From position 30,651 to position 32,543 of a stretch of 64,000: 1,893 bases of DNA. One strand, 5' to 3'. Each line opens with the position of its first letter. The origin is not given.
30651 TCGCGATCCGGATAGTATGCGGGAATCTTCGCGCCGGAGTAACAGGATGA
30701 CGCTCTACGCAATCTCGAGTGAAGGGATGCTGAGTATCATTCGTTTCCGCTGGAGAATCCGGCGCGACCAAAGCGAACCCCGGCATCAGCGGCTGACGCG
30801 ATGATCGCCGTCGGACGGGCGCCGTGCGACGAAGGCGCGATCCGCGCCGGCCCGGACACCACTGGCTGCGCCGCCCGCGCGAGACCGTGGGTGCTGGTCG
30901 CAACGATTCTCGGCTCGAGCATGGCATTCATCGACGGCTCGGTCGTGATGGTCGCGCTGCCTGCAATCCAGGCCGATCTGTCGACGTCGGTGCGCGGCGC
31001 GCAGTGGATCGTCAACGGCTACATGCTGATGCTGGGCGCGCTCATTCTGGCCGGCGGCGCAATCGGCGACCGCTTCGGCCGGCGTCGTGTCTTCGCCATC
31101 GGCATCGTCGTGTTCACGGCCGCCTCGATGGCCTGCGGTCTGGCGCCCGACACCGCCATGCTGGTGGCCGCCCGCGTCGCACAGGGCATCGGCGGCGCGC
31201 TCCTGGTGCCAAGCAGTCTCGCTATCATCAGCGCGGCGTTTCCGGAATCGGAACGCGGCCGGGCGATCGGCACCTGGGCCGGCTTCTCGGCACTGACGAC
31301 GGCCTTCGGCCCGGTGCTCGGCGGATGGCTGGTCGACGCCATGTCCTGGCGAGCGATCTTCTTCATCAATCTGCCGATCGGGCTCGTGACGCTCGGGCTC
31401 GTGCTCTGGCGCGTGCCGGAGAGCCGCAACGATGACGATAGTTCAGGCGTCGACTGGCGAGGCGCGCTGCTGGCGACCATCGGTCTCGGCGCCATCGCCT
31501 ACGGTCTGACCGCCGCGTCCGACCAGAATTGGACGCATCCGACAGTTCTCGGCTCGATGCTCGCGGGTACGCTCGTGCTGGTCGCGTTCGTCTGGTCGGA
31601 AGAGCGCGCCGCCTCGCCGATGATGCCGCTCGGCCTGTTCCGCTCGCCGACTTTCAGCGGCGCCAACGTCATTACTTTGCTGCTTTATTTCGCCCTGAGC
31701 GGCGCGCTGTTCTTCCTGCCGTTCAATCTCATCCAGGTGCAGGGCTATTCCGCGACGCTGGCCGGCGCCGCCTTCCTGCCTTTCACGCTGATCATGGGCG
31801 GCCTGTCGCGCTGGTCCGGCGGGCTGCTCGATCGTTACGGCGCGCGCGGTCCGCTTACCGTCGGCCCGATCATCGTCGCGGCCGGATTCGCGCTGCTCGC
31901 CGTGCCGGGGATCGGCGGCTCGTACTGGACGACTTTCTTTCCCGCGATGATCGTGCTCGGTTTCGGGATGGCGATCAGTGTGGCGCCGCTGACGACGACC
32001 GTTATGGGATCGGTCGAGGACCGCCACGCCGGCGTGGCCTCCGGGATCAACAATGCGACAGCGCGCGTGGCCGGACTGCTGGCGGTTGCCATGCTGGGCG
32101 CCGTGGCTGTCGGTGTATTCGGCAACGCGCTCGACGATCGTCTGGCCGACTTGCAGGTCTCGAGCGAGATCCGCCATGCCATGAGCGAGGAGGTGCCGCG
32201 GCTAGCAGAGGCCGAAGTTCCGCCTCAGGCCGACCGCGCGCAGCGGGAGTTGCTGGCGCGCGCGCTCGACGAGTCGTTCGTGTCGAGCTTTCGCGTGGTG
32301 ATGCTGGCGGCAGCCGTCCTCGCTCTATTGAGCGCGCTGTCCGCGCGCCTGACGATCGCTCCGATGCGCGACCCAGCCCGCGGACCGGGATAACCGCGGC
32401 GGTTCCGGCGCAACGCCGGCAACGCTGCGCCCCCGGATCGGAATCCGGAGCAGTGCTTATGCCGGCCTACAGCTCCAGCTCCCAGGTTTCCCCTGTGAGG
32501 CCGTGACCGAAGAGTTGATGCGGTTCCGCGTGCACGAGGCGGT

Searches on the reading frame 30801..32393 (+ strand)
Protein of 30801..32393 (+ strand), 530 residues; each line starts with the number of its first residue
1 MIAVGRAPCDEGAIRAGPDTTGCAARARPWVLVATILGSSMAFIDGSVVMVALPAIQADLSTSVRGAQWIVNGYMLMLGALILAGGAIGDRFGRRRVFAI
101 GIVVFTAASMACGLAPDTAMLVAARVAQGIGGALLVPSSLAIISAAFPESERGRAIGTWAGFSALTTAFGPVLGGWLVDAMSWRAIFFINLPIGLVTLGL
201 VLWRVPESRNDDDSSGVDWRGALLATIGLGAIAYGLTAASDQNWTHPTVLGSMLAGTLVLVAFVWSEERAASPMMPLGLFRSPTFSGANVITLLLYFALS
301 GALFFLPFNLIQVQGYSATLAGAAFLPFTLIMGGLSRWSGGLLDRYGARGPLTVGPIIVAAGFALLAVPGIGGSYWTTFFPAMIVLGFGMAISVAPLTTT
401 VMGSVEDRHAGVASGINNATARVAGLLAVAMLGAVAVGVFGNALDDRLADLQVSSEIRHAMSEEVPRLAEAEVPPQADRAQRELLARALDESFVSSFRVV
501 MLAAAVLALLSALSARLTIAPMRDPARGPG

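Call 72: search_protein_families(library=pfam, proteins=[window:30801-32393:+], max_evalue=0.00001)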
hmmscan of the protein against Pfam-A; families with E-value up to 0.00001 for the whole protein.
window:30801-32393:+ (530 aa): 2 families
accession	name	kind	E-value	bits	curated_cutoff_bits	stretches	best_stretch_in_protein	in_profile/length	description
PF07690.21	MFS_1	-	1.9e-58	198.5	33.4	1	36-428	2-346/347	Major Facilitator Superfamily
PF00083.30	Sugar_tr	-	2.5e-06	27.1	22.3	1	74-208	53-194/452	Sugar (and other) transporter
